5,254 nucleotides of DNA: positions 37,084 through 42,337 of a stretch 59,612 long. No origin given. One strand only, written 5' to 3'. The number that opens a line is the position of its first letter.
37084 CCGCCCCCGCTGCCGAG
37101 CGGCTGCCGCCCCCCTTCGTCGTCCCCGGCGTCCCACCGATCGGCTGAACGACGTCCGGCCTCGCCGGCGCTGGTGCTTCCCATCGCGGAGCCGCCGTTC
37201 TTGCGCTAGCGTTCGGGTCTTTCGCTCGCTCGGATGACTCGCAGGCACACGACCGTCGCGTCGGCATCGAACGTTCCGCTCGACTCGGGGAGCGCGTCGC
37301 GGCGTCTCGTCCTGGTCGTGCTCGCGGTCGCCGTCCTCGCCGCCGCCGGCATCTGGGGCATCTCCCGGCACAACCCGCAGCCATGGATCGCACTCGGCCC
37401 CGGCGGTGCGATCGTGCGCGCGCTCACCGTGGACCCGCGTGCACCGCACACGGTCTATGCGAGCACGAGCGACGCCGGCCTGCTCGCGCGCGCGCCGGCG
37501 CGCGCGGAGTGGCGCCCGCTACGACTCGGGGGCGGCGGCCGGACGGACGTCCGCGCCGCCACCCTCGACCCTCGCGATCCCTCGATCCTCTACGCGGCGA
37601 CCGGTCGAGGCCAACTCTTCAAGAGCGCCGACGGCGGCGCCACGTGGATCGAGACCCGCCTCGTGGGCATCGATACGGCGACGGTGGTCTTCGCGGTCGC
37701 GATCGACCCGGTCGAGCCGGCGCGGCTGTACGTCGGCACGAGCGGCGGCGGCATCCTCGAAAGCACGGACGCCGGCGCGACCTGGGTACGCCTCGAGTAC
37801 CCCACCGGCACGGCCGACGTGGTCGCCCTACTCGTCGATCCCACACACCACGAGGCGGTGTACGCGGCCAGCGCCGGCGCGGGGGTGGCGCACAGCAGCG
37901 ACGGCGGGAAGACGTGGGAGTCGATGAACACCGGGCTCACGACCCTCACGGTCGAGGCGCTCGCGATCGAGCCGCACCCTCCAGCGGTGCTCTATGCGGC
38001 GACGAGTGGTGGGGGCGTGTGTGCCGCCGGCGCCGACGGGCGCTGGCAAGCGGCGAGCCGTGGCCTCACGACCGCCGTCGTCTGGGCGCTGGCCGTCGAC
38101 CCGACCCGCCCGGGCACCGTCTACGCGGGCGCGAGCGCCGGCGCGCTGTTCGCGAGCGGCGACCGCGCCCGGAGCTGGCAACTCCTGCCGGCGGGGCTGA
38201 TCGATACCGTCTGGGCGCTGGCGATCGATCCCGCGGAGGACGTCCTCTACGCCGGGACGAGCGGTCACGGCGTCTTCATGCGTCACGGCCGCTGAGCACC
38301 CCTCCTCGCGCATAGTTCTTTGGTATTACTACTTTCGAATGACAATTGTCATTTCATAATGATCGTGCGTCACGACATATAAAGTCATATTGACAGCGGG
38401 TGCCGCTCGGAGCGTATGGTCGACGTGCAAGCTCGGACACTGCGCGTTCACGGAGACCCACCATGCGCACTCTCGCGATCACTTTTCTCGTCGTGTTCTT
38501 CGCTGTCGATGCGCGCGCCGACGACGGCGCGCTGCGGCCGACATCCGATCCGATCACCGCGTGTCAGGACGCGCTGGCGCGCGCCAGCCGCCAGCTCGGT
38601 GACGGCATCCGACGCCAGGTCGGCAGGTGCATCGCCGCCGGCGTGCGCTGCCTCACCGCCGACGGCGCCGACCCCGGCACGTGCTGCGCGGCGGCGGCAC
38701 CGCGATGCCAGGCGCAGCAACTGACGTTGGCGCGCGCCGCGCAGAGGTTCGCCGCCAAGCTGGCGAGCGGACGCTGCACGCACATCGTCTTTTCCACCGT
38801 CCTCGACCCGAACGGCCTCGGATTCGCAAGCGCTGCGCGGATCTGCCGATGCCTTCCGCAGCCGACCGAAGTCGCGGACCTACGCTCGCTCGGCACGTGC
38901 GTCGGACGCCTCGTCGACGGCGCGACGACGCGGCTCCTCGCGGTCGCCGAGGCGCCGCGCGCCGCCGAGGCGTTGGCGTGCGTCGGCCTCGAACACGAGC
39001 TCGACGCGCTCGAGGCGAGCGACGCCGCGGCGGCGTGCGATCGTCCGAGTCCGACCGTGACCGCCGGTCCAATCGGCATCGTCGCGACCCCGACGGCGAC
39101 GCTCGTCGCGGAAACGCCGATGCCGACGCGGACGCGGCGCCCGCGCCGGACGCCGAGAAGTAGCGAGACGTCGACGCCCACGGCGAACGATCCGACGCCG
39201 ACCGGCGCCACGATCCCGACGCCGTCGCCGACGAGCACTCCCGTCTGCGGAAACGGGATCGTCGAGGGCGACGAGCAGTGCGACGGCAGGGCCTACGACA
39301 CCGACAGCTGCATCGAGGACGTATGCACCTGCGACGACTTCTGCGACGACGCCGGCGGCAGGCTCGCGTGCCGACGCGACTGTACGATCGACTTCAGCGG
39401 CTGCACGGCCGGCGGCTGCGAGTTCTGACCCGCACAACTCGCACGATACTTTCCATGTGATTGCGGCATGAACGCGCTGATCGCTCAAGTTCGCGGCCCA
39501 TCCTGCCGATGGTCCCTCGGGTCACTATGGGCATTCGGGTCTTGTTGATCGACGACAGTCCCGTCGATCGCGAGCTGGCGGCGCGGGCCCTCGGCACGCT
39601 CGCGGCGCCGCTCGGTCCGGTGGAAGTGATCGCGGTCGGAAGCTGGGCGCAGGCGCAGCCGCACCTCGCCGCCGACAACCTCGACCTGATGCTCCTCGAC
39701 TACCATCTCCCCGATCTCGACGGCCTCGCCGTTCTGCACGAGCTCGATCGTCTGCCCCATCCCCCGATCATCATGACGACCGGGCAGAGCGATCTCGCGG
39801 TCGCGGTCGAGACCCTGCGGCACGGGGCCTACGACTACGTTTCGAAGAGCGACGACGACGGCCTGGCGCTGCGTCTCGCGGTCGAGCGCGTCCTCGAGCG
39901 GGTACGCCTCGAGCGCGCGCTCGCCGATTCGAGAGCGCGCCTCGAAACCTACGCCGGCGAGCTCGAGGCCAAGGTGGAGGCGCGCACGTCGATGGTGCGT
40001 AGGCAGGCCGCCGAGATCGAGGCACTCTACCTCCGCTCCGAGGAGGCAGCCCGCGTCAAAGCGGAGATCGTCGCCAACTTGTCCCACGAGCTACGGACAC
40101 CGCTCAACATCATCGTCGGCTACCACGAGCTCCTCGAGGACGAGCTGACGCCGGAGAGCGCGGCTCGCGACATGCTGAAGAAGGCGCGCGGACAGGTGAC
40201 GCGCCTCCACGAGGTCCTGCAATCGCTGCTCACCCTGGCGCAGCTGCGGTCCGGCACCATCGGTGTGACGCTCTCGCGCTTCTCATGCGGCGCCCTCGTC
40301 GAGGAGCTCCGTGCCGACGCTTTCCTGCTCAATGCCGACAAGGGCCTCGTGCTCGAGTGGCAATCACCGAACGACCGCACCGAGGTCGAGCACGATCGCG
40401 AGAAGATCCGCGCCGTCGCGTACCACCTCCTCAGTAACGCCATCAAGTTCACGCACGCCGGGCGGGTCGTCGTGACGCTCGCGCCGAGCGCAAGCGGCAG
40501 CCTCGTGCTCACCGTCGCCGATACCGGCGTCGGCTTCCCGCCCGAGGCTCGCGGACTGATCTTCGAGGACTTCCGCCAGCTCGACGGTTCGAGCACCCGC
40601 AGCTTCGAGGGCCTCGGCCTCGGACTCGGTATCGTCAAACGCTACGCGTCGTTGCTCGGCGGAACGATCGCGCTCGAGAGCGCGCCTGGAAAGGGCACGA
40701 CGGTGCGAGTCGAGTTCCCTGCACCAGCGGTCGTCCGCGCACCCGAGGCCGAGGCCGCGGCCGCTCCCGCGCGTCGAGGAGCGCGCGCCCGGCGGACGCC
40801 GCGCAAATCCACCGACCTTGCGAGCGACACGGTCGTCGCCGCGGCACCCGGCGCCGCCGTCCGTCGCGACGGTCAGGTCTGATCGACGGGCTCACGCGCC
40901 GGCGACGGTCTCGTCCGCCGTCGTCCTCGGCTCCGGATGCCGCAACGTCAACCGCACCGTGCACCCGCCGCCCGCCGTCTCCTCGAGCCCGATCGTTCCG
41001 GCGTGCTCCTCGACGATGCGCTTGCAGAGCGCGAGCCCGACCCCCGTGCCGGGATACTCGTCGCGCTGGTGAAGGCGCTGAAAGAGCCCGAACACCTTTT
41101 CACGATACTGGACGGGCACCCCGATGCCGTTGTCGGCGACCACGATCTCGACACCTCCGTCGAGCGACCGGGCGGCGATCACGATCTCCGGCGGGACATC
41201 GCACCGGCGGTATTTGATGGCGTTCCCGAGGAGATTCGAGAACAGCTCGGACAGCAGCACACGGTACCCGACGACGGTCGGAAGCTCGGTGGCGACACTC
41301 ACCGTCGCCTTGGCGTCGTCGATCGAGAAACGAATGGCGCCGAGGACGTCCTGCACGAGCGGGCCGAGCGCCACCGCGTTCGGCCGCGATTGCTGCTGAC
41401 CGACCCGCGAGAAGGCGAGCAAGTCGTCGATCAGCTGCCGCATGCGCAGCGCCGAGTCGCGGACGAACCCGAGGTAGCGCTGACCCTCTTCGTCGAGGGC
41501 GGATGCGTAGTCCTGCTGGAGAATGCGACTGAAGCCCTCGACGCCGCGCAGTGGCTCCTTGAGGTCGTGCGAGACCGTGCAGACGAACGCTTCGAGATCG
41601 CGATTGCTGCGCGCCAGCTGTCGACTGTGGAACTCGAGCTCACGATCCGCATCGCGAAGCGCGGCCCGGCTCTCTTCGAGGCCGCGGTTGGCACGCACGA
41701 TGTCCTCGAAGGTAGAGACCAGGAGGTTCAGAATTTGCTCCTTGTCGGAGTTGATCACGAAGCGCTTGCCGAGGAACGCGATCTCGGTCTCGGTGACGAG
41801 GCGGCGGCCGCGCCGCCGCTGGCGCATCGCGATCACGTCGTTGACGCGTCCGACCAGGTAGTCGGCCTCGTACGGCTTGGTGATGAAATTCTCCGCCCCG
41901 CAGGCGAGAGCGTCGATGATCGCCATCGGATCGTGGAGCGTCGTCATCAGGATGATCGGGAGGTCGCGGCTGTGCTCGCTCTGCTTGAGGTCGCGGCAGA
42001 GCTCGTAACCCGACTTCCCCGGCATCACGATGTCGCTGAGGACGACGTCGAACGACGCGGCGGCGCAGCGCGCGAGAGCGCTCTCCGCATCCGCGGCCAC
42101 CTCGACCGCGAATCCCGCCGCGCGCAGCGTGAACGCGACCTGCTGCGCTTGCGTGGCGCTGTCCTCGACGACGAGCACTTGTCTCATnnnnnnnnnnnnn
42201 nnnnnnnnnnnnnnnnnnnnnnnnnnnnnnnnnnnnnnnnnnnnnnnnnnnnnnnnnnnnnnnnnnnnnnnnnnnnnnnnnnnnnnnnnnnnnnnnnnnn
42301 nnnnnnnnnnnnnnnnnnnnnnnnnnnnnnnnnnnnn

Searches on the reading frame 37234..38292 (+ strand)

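Call 16: search_protein_families(library=pfam, proteins=[window:37234-38292:+], max_evalue=0.001)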
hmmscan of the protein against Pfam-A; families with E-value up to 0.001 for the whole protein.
window:37234-38292:+ (353 aa): 3 families
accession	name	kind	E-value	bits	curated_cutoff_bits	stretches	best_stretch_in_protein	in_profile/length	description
PF15902.12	Sortilin-Vps10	-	3.3e-10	39.8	33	1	174-253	3-83/446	Sortilin, neurotensin receptor 3,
PF14870.12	PSII_BNR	-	8.6e-08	32.2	27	0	144-233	12-99/303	Photosynthesis system II assembly factor YCF48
PF02012.26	BNR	-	3.4e-06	26.7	27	0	220-229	2-11/12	BNR/Asp-box repeat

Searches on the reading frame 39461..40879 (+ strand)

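Call 16: search_protein_families(library=pfam, proteins=[window:39461-40879:+], max_evalue=0.001)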
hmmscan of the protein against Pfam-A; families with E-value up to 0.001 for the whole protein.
window:39461-40879:+ (473 aa): 3 families
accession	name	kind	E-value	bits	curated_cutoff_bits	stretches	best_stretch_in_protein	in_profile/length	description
PF02518.31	HATPase_c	-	1.6e-26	93.3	26.4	1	312-422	2-110/111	Histidine kinase-, DNA gyrase B-, and HSP90-like ATPase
PF00072.30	Response_reg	-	8.7e-17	61.7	30.2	1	27-130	1-100/111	Response regulator receiver domain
PF00512.31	HisKA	-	3.2e-15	56.3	26.9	1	200-265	2-66/66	His Kinase A (phospho-acceptor) domain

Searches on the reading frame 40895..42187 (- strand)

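Call 16: search_protein_families(library=pfam, proteins=[window:40895-42187:-], max_evalue=0.001)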
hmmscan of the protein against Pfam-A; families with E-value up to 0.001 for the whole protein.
window:40895-42187:- (431 aa): 4 families
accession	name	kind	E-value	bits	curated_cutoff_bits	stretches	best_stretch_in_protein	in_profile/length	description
PF00072.30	Response_reg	-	1.4e-24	86.8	30.2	1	4-115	1-110/111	Response regulator receiver domain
PF02518.31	HATPase_c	-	4.4e-24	85.5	26.4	1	310-417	4-109/111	Histidine kinase-, DNA gyrase B-, and HSP90-like ATPase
PF00512.31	HisKA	-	6.9e-14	52.1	26.9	1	199-264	3-65/66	His Kinase A (phospho-acceptor) domain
PF13581.12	HATPase_c_2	-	0.00035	21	27.4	0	320-413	40-125/127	Histidine kinase-like ATPase domain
